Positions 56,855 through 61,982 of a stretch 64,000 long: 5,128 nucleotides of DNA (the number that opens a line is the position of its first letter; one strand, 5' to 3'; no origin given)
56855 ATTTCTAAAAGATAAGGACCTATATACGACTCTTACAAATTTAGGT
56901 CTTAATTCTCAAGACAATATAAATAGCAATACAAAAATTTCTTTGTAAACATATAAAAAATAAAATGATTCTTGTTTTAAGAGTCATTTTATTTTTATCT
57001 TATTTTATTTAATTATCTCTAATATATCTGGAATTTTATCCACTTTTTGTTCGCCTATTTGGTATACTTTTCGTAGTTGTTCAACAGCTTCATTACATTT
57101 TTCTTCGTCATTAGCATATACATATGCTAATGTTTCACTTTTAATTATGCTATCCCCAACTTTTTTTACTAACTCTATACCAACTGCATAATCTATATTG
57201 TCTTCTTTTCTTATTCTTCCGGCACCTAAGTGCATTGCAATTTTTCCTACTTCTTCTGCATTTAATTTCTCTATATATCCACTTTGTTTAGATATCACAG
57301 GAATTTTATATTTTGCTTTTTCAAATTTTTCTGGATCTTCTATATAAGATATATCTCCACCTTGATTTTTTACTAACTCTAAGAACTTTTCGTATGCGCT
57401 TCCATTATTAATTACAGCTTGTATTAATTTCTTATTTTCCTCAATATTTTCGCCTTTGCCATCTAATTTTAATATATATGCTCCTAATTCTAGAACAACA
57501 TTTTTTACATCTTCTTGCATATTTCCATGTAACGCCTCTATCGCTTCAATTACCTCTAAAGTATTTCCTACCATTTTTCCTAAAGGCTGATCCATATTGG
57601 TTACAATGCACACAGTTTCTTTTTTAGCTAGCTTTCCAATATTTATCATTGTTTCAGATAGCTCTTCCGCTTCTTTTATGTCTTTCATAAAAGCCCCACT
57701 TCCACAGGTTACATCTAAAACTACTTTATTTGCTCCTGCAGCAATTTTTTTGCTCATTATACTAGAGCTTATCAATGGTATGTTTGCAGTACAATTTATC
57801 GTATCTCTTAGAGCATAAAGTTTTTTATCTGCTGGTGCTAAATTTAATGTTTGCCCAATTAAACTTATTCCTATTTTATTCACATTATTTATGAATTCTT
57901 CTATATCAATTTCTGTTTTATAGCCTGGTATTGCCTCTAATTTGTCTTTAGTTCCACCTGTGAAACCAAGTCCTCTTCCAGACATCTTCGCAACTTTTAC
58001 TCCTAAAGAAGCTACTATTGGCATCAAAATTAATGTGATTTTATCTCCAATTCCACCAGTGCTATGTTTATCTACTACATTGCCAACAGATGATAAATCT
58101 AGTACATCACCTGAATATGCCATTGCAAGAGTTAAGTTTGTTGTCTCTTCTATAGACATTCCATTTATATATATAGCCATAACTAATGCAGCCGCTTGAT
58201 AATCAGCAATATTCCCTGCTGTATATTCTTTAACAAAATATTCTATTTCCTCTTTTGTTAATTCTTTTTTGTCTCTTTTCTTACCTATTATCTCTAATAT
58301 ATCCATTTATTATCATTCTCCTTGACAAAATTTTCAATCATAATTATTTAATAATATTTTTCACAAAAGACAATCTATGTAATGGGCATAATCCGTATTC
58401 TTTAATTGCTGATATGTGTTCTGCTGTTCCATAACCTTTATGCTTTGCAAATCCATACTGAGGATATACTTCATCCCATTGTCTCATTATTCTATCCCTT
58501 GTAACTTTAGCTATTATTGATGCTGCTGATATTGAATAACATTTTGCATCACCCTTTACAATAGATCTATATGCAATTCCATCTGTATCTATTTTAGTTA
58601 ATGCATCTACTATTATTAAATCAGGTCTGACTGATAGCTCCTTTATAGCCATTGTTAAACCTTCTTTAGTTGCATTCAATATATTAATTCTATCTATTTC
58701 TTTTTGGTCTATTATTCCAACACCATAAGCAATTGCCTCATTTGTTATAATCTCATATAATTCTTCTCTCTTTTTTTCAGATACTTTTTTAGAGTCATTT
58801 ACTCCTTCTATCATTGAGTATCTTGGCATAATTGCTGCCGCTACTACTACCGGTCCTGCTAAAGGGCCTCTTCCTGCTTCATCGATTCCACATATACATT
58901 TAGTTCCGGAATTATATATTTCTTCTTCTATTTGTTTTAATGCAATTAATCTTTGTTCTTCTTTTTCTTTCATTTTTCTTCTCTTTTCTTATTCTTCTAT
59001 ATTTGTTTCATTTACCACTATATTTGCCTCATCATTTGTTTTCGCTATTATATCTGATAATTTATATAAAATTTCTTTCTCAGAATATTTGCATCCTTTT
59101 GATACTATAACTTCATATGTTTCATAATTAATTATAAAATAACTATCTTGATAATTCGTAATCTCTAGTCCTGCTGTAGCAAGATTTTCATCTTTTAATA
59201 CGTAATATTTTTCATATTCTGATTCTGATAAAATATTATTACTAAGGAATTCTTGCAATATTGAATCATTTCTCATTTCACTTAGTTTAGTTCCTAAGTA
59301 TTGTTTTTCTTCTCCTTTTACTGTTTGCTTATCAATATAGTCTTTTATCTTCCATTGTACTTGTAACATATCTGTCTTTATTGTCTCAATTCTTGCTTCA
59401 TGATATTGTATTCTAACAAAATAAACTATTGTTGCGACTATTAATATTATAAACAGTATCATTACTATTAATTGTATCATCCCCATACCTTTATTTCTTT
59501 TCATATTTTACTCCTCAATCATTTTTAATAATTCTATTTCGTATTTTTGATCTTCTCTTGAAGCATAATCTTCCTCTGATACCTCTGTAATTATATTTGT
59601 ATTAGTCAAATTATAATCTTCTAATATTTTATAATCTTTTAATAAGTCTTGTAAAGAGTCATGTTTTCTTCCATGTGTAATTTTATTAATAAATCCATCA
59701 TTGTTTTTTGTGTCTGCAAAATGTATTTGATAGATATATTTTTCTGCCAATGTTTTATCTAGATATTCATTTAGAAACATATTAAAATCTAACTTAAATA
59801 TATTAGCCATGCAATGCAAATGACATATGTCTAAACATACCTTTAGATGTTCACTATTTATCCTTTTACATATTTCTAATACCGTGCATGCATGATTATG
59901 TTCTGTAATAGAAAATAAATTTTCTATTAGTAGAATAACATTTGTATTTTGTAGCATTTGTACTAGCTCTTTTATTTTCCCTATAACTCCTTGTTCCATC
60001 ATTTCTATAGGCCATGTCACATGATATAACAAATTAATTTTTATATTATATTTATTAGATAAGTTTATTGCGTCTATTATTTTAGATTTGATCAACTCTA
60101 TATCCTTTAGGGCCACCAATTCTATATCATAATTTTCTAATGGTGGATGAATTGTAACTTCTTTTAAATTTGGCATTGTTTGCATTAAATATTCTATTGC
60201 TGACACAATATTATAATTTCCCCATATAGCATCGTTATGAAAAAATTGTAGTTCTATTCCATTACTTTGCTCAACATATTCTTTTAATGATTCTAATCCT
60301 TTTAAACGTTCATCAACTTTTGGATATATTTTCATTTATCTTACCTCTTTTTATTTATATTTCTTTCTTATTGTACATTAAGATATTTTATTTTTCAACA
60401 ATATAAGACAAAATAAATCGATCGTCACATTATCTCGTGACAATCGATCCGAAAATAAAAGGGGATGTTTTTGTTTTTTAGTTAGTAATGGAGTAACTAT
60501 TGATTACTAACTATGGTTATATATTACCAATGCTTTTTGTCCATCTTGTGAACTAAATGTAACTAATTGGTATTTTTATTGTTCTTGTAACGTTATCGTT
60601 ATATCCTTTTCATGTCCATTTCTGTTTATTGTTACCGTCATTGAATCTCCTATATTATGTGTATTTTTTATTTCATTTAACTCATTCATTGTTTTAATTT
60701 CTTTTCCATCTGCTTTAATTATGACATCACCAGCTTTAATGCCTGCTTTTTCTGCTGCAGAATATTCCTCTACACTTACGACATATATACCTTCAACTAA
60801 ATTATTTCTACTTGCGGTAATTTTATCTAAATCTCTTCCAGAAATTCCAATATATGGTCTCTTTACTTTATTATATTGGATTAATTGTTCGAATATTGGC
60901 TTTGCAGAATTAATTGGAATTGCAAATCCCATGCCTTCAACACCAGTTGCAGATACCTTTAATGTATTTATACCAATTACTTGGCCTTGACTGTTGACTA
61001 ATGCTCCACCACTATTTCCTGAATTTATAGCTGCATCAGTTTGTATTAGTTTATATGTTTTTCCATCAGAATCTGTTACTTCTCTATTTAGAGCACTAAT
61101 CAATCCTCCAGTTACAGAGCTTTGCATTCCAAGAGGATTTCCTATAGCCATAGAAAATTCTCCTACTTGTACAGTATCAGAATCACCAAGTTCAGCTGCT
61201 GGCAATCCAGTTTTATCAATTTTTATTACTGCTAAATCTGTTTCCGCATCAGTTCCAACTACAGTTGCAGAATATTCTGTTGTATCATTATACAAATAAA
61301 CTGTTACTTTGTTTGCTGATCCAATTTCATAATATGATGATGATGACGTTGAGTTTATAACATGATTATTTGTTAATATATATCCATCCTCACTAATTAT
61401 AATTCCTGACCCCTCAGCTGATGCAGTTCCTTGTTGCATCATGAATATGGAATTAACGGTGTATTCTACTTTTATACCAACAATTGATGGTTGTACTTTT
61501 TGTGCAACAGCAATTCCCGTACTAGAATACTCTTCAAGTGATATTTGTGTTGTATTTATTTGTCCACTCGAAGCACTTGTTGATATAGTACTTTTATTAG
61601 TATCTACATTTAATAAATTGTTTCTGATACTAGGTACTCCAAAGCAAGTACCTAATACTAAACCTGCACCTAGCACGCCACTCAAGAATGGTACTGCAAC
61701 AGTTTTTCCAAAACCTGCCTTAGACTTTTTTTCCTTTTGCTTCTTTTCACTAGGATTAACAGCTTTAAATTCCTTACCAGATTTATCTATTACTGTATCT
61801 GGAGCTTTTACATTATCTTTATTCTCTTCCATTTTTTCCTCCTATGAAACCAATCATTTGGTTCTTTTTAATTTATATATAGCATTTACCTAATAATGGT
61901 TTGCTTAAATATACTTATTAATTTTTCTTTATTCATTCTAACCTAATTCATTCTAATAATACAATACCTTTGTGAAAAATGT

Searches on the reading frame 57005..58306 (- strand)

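Call 116: search_protein_families(library=pfam, proteins=[window:57005-58306:-], max_evalue=0.00001)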
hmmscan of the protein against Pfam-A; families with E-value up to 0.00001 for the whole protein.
window:57005-58306:- (433 aa): 3 families
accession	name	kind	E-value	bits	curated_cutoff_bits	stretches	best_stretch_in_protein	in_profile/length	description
PF00591.27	Glycos_transf_3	-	3.9e-39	135.3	27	1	76-305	3-253/253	Glycosyl transferase family, a/b domain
PF07831.19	PYNP_C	-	9.6e-26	89.7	27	1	344-417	1-74/75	Pyrimidine nucleoside phosphorylase C-terminal domain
PF02885.22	Glycos_trans_3N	-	2.7e-23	81.9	26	1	5-66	2-63/63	Glycosyl transferase family, helical bundle domain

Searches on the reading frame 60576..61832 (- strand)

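Call 116: search_protein_families(library=pfam, proteins=[window:60576-61832:-], max_evalue=0.00001)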
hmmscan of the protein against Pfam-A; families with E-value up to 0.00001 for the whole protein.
window:60576-61832:- (418 aa): 5 families
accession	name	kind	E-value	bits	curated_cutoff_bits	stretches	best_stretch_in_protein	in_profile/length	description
PF13365.12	Trypsin_2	-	2.3e-33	116.4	27.6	1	141-288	1-144/144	Trypsin-like peptidase domain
PF00089.32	Trypsin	-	2.7e-18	67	20.6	1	140-312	26-218/220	Trypsin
PF13180.12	PDZ_2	-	2.8e-18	66.4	27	1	326-415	1-80/80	PDZ domain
PF00595.29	PDZ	-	5.3e-10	40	23.2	1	324-402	8-80/81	PDZ domain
PF17820.7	PDZ_6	-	1.1e-08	35.1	27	1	351-387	2-38/54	PDZ domain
